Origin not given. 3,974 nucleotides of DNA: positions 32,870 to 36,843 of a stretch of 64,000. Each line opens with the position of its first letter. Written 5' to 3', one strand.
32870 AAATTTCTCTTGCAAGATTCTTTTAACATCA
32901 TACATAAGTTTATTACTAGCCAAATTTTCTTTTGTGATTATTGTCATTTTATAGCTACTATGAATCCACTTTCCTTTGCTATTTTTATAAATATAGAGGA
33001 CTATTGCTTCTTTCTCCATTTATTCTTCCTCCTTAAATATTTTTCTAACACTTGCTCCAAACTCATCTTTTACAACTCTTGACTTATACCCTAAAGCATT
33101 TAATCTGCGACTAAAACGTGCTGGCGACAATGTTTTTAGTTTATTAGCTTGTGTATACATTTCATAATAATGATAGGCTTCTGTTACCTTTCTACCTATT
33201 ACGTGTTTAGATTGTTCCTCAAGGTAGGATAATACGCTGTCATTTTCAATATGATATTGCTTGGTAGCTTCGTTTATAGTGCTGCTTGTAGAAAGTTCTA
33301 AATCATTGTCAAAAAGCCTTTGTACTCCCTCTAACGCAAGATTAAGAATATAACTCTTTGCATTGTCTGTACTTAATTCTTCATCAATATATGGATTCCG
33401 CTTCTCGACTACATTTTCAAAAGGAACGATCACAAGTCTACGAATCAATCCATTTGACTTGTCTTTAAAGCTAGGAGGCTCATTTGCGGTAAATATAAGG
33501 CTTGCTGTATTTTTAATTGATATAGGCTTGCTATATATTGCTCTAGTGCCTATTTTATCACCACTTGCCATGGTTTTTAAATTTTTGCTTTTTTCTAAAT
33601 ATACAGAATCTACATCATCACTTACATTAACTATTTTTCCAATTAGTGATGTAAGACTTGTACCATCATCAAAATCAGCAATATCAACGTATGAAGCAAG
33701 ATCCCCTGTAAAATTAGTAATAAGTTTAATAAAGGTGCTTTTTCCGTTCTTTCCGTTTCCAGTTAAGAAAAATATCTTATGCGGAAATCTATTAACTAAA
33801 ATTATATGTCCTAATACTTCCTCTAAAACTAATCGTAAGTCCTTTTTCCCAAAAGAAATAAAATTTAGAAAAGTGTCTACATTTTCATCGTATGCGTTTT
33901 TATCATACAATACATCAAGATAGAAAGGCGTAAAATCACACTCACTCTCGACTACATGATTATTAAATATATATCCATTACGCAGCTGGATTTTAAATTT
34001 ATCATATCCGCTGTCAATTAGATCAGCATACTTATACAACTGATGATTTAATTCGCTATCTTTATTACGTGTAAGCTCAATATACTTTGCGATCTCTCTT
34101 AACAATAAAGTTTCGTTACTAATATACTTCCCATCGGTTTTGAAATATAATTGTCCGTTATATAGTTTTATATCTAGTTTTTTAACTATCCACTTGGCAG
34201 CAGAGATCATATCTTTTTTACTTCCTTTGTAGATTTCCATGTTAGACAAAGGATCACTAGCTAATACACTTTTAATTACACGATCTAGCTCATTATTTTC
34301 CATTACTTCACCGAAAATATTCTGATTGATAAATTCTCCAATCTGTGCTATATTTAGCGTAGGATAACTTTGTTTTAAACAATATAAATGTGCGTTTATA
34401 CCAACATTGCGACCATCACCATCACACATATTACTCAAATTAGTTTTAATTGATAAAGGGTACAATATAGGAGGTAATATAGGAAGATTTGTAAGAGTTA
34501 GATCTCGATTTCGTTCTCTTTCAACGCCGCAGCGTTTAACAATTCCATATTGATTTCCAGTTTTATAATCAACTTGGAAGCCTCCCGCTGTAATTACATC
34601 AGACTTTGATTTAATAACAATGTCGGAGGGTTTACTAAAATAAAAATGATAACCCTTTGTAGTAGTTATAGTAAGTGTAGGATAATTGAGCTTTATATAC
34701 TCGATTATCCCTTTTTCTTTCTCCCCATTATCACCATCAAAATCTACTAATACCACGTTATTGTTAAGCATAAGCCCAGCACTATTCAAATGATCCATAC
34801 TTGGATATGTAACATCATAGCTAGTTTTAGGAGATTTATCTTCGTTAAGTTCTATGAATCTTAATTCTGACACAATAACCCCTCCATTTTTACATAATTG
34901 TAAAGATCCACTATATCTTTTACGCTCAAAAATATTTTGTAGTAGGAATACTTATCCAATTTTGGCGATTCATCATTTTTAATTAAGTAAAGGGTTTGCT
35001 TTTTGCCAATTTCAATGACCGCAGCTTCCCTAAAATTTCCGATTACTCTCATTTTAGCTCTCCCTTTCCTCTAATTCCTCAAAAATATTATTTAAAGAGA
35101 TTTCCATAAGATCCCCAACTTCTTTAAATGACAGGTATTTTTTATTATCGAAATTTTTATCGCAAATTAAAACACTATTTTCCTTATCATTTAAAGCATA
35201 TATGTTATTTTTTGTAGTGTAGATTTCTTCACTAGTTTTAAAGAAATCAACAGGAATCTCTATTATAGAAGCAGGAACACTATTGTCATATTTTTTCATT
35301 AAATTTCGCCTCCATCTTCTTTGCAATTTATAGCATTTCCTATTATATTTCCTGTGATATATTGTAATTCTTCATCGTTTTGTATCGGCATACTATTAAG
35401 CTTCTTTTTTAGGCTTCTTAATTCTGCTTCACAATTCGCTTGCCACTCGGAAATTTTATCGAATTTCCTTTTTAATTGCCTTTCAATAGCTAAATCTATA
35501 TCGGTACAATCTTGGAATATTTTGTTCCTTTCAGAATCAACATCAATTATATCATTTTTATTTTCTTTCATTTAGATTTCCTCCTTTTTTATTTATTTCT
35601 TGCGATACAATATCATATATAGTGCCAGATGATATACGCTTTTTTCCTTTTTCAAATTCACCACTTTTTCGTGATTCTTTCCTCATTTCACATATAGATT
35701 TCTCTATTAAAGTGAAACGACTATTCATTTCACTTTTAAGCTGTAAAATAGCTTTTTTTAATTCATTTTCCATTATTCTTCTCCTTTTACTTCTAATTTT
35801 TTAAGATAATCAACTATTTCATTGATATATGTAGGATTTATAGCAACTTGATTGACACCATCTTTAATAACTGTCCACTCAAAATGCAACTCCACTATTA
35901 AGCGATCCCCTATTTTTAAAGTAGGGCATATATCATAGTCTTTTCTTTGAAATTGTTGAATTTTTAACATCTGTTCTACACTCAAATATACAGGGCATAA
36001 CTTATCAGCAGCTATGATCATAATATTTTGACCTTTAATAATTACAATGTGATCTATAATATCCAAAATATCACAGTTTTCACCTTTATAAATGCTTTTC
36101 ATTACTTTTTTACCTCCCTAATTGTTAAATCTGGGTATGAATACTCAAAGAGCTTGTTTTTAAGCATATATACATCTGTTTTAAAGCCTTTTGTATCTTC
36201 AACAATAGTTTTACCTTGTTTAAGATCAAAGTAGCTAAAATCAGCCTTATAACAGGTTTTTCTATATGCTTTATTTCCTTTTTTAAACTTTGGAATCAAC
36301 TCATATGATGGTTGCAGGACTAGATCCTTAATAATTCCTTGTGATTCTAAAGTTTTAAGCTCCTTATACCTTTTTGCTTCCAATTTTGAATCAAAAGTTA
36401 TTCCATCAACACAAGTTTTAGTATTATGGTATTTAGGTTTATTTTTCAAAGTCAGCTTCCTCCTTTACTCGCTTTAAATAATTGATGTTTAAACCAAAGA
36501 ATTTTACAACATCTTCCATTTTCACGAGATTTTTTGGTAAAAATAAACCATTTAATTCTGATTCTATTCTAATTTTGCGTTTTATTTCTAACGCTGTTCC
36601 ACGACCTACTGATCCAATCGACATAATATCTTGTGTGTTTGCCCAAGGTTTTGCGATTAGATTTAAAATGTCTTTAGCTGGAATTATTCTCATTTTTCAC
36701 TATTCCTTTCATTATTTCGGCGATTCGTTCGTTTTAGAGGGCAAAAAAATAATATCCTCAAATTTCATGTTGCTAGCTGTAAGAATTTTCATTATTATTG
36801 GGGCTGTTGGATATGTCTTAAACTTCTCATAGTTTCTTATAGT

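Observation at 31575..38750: Compact integrative island that looks like a packaging-less phage satellite (PICI-like)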

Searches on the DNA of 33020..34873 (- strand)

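Call 29: search_rna_families(source=L004, start=5850, end=6150, threshold=evalue, max_evalue=10, show_alignments=2)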
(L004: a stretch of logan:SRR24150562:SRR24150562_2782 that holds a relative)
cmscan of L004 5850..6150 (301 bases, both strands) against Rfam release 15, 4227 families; matches with E-value up to 10: 4.
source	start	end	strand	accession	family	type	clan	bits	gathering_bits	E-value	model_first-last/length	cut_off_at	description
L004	6048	6118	-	RF02031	tpke11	Gene; sRNA;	-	15.7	43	0.8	1-77/77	no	tpke11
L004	5850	5908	+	RF03630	mir-2818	Gene; miRNA;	-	15.6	90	1.8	1-60/60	no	mir-2818 microRNA precursor family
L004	6068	6150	-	RF04178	BTnc005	Gene; sRNA;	-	10.1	174.8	6.7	32-205/205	5'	Bacteroides sRNA BTnc005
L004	6036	6081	+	RF02060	STnc410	Gene; sRNA;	-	10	50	9.2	1-158/158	no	Enterobacterial sRNA STnc410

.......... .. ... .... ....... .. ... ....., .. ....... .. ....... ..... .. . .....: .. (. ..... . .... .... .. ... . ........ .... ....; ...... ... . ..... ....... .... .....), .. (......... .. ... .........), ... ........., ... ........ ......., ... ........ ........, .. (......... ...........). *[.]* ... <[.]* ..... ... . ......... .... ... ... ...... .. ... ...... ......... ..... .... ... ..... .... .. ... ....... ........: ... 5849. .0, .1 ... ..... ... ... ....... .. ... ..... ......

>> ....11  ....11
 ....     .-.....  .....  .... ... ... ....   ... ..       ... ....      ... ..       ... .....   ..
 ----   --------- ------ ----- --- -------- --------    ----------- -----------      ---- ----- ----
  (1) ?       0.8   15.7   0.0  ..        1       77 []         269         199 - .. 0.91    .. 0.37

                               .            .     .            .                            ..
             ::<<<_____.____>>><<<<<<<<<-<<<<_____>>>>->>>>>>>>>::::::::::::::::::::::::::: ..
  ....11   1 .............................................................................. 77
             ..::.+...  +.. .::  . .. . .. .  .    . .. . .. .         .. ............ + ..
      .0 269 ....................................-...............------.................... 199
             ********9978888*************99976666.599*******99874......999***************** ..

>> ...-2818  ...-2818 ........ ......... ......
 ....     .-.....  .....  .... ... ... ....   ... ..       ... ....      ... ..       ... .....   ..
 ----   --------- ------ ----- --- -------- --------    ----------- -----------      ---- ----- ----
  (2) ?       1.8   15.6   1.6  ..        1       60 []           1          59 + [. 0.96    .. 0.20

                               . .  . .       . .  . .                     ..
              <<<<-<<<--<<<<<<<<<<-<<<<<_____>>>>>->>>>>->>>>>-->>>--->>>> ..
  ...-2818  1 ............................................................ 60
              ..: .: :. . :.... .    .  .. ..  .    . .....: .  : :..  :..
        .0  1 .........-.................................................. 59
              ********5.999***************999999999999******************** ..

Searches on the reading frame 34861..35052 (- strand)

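Call 4: search_protein_families(library=pfam, proteins=[window:34861-35052:-], max_evalue=0.01)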
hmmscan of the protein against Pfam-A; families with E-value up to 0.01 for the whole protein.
window:34861-35052:- (63 aa): 0 families

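Call 15: search_protein_families(library=phrogs, proteins=[window:34861-35052:-], max_evalue=0.01)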
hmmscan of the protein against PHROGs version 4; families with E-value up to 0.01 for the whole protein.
window:34861-35052:- (63 aa): 0 families

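Call 51: search_protein_families(library=pfam, proteins=[window:34861-35052:-], max_evalue=5)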
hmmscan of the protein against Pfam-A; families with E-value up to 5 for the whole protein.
window:34861-35052:- (63 aa): 1 family
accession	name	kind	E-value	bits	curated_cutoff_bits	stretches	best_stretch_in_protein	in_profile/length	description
PF06486.16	DUF1093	-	0.046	14.8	26.3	1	10-55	37-79/81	Protein of unknown function (DUF1093)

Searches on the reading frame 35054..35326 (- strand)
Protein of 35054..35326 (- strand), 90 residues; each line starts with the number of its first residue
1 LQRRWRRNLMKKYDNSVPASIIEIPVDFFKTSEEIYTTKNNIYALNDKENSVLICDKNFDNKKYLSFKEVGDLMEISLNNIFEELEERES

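Call 4: search_protein_families(library=pfam, proteins=[window:35054-35326:-], max_evalue=0.01)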
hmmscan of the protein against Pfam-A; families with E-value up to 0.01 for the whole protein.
window:35054-35326:- (90 aa): 0 families

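Call 15: search_protein_families(library=phrogs, proteins=[window:35054-35326:-], max_evalue=0.01)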
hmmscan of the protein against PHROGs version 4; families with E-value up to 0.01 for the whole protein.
window:35054-35326:- (90 aa): 0 families

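Call 37: search_protein_families(library=padloc, proteins=[window:35054-35326:-], max_evalue=0.01)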
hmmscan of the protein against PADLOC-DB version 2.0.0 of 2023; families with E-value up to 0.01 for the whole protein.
window:35054-35326:- (90 aa): 0 families

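Call 51: search_protein_families(library=pfam, proteins=[window:35054-35299:-], max_evalue=5)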
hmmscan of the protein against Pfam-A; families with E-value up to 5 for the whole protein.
window:35054-35299:- (81 aa): 1 family
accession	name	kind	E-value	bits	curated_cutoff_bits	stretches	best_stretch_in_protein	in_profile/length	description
PF03614.18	Flag1_repress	-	0.045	14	24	1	14-58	29-71/170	Repressor of phase-1 flagellin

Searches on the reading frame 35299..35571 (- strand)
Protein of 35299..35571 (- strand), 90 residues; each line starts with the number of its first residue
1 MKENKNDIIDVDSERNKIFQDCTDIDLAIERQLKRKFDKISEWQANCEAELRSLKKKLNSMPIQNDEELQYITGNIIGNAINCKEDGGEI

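Call 4: search_protein_families(library=pfam, proteins=[window:35299-35571:-], max_evalue=0.01)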
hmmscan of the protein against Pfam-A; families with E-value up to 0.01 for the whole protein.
window:35299-35571:- (90 aa): 0 families

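Call 15: search_protein_families(library=phrogs, proteins=[window:35299-35571:-], max_evalue=0.01)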
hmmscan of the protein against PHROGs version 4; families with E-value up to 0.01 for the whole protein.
window:35299-35571:- (90 aa): 0 families

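Call 37: search_protein_families(library=padloc, proteins=[window:35299-35571:-], max_evalue=0.01)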
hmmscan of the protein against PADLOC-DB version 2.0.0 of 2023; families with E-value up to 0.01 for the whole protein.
window:35299-35571:- (90 aa): 1 family
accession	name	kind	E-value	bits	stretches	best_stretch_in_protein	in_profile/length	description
PDLC00280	PtuA1|PtuA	-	0.0038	14.2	1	3-73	362-431/445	AAA ATPase domain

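Call 38: search_protein_families(library=ncbifam, proteins=[window:35299-35571:-], max_evalue=0.01)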
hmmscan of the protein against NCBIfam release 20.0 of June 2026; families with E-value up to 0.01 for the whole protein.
window:35299-35571:- (90 aa): 0 families

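Call 51: search_protein_families(library=pfam, proteins=[window:35299-35571:-], max_evalue=5)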
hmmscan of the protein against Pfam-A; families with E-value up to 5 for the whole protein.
window:35299-35571:- (90 aa): 2 families
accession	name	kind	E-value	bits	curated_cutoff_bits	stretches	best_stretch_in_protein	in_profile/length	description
PF00038.26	Filament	-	0.1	12.7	40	1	3-62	58-116/313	Intermediate filament protein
PF11932.13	DUF3450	-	0.11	12.2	32.6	1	27-69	29-71/241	Protein of unknown function (DUF3450)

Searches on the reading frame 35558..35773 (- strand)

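Call 4: search_protein_families(library=pfam, proteins=[window:35558-35773:-], max_evalue=0.01)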
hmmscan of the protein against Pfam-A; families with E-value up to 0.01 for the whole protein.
window:35558-35773:- (71 aa): 0 families

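Call 15: search_protein_families(library=phrogs, proteins=[window:35558-35773:-], max_evalue=0.01)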
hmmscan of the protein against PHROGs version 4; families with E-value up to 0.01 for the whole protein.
window:35558-35773:- (71 aa): 0 families

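Call 38: search_protein_families(library=ncbifam, proteins=[window:35558-35773:-], max_evalue=0.01)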
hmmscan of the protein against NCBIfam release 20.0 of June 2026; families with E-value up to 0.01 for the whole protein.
window:35558-35773:- (71 aa): 0 families

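Call 51: search_protein_families(library=pfam, proteins=[window:35558-35773:-], max_evalue=5)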
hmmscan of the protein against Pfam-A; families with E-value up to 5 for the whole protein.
window:35558-35773:- (71 aa): 2 families
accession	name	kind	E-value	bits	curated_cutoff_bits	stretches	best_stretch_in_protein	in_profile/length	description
PF01331.24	mRNA_cap_enzyme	-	0.032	14.5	29.6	1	13-45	107-139/194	mRNA capping enzyme, catalytic domain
PF05377.16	FlaC_arch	-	0.57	11.1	27.8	0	51-62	42-53/55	Flagella accessory protein C (FlaC)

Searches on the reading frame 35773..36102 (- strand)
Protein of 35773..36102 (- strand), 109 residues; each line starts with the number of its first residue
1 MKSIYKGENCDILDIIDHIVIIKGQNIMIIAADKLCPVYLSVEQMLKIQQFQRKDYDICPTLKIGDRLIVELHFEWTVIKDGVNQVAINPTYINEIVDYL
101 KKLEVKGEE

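Call 4: search_protein_families(library=pfam, proteins=[window:35773-36102:-], max_evalue=0.01)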
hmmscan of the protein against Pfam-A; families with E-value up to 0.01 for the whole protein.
window:35773-36102:- (109 aa): 0 families

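Call 15: search_protein_families(library=phrogs, proteins=[window:35773-36102:-], max_evalue=0.01)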
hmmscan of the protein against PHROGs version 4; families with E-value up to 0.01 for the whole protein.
window:35773-36102:- (109 aa): 0 families

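Call 37: search_protein_families(library=padloc, proteins=[window:35773-36102:-], max_evalue=0.01)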
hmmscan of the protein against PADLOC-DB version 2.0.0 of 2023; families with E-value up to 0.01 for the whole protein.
window:35773-36102:- (109 aa): 0 families

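Call 38: search_protein_families(library=ncbifam, proteins=[window:35773-36102:-], max_evalue=0.01)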
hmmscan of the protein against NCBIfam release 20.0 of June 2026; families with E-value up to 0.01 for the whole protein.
window:35773-36102:- (109 aa): 0 families

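Call 51: search_protein_families(library=pfam, proteins=[window:35773-36102:-], max_evalue=5)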
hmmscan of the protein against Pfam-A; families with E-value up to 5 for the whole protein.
window:35773-36102:- (109 aa): 0 families

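Call 62: find_homologous_proteins(query=window:35773-36102:-, max_evalue=0.001)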
Query window:35773-36102:- (109 aa): 5 proteins with E <= 0.001 among 5 candidates.
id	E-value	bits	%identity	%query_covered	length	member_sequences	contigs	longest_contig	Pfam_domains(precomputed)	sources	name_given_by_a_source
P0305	4.7e-65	234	100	100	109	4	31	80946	-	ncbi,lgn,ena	-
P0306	2.6e-51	190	82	100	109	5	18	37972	-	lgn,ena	-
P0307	6.6e-43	163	75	91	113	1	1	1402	-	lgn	-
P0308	6.0e-39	150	66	95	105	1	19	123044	-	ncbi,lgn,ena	-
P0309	4.9e-38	148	62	100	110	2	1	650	-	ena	-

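Call 70: predict_structure(alignment_id=A3)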
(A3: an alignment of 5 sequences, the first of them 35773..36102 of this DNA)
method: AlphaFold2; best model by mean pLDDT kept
length: 109 residues; sequences in the alignment: 5
mean_pLDDT: 60.7   pTM: 0.51
mean pLDDT of the five models: 60.7, 56.5, 51.5, 45.6, 43.2
residues with pLDDT >= 90: 0; 70-90: 32; 50-70: 49; < 50: 28
segments of 3 or more residues with pLDDT < 50: 1-5, 7-17, 31-36, 107-109
pLDDT, mean of each block of 10 residues (from residue 1): 45 46 52 53 69 58 71 73 72 69 60
secondary structure, 60 per line:
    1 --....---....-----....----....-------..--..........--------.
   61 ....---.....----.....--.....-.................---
elements in order: E3-6 E10-13 E19-22 E27-30 H42-51 E60-64 E68-72 E77-81 E84-88 H90-106

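Call 73: fold_search(model_id=the predicted structure, library=viral)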
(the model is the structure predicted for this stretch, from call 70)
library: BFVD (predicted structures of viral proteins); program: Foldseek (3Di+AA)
matches with E <= 10: 1118; with E <= 0.001: 0
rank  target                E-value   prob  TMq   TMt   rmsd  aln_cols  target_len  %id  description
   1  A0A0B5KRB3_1          1.3e-02  0.96  0.31  0.05  15.0        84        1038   15  RNA-directed RNA polymerase [Wenzhou Crab Virus 3]
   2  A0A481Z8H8            2.8e-02  0.90  0.39  0.28  16.2       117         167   12  Uncharacterized protein [Pithovirus LCPAC304]
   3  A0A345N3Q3            5.5e-02  0.99  0.36  0.38   7.4        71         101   11  (no name in the UniProt tables at hand)
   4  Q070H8                6.6e-02  0.99  0.38  0.39   3.6        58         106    7  Entry-fusion complex protein OPG086 [Nile crocodilepox virus (isolate Crocodylus niloticus/Zimbabwe/Ume/2001)]
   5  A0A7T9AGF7            6.6e-02  0.98  0.37  0.18   6.0        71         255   10  RNA-directed RNA polymerase (Fragment) [Dichorhavirus orchidaceae]
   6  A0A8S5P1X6            7.4e-02  0.96  0.35  0.42   6.9        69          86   14  Uncharacterized protein [Myoviridae sp. ctegP15]
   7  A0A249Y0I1            7.4e-02  0.57  0.29  0.30  16.1       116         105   12  T4 y05I-like putative transcription factor N-terminal domain-containing protein [Escherichia phage ECO4]
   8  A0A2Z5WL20            8.3e-02  0.87  0.30  0.33   6.1        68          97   16  Prohead core scaffold protein [Enterobacteria phage T2]
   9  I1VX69                8.3e-02  0.35  0.24  0.22  10.0       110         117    4  (no name in the UniProt tables at hand)
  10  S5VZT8                1.0e-01  0.80  0.30  0.13  10.0        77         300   10  Uncharacterized protein [Pseudomonas phage PaBG]
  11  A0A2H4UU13            1.6e-01  0.12  0.20  0.13  16.1       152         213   16  Uncharacterized protein [Bodo saltans virus]
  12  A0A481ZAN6            1.6e-01  0.91  0.36  0.25   5.3        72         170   10  Uncharacterized protein [Pithovirus LCPAC304]
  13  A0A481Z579            1.7e-01  0.85  0.34  0.41   9.0        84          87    7  Uncharacterized protein [Pithovirus LCPAC101]
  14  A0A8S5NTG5            1.8e-01  0.75  0.31  0.36   7.5        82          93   11  Uncharacterized protein [Siphoviridae sp. ctQ091]
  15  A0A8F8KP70            1.8e-01  0.35  0.32  0.22  13.8       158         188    7  Uncharacterized protein [Clandestinovirus]
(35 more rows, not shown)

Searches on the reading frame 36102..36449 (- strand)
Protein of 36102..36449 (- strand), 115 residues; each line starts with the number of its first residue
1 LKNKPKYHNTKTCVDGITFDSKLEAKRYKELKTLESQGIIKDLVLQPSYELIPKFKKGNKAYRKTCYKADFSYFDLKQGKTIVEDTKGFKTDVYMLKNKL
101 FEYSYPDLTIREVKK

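Call 4: search_protein_families(library=pfam, proteins=[window:36102-36449:-], max_evalue=0.01)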
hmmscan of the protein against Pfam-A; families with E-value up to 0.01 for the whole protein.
window:36102-36449:- (115 aa): 1 family
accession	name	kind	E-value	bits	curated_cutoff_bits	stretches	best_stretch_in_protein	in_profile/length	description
PF06356.17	DUF1064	-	1.6e-29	103.1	24.7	1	6-111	3-107/117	Protein of unknown function (DUF1064)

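Call 81: search_protein_families(library=phrogs, proteins=[window:36102-36449:-], max_evalue=0.001)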
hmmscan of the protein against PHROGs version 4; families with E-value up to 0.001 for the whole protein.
window:36102-36449:- (115 aa): 3 families
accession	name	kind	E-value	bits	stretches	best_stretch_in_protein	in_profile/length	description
phrog_190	-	DNA, RNA and nucleotide metabolism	1.7e-41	143.6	1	2-111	173-280/338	Holliday junction resolvase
phrog_32087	-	unknown function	9.7e-09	36.4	1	59-113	14-67/67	-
phrog_31719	-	unknown function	4.9e-07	30.6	1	6-72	3-65/65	-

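Call 85: find_related_loci(query=window:36102-36449:-, collection=viral_contigs, flank=10000)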
Query window:36102-36449:- (115 aa) in viral_contigs; peptide patterns used: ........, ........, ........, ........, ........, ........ (x = any residue, [..] = any of these).
8 stretches matched a pattern; 4 encode a relative of the query (tblastn E <= 1e-3); 4 distinct loci.
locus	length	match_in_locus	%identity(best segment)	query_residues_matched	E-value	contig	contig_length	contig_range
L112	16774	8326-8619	58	6-105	2e-28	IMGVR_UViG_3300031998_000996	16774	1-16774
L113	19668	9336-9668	46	4-115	3e-26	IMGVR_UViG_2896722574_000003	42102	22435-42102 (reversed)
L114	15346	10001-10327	43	6-115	3e-22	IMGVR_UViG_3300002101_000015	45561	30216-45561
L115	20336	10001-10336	42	3-115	2e-20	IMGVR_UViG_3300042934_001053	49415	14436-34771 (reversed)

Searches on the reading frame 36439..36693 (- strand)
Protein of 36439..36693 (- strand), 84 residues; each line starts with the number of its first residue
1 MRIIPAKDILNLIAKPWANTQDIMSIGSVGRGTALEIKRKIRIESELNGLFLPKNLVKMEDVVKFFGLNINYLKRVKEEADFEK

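Call 5: search_protein_families(library=pfam, proteins=[window:36439-36693:-], max_evalue=0.01)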
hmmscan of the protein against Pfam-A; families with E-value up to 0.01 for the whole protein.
window:36439-36693:- (84 aa): 0 families

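Call 15: search_protein_families(library=phrogs, proteins=[window:36439-36693:-], max_evalue=0.01)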
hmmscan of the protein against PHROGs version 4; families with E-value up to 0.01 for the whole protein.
window:36439-36693:- (84 aa): 0 families

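Call 37: search_protein_families(library=padloc, proteins=[window:36439-36693:-], max_evalue=0.01)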
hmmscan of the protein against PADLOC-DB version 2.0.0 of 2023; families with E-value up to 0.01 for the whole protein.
window:36439-36693:- (84 aa): 0 families

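Call 38: search_protein_families(library=ncbifam, proteins=[window:36439-36693:-], max_evalue=0.01)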
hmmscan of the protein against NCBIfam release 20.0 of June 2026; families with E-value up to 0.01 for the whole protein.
window:36439-36693:- (84 aa): 0 families

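Call 51: search_protein_families(library=pfam, proteins=[window:36439-36693:-], max_evalue=5)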
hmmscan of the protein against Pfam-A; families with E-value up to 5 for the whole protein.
window:36439-36693:- (84 aa): 0 families

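Call 71: predict_structure(protein=window:36439-36693:-)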
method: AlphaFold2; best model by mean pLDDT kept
length: 84 residues; sequences in the alignment: 1
mean_pLDDT: 54.8   pTM: 0.32
mean pLDDT of the five models: 54.8, 52.9, 50.0, 48.6, 46.1
residues with pLDDT >= 90: 0; 70-90: 0; 50-70: 62; < 50: 22
segments of 3 or more residues with pLDDT < 50: 1-6, 18-32
pLDDT, mean of each block of 10 residues (from residue 1): 47 52 41 57 63 58 59 61 56
secondary structure, 60 per line:
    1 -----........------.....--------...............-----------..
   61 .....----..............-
elements in order: H6-13 H20-24 H33-47 H59-65 H70-83
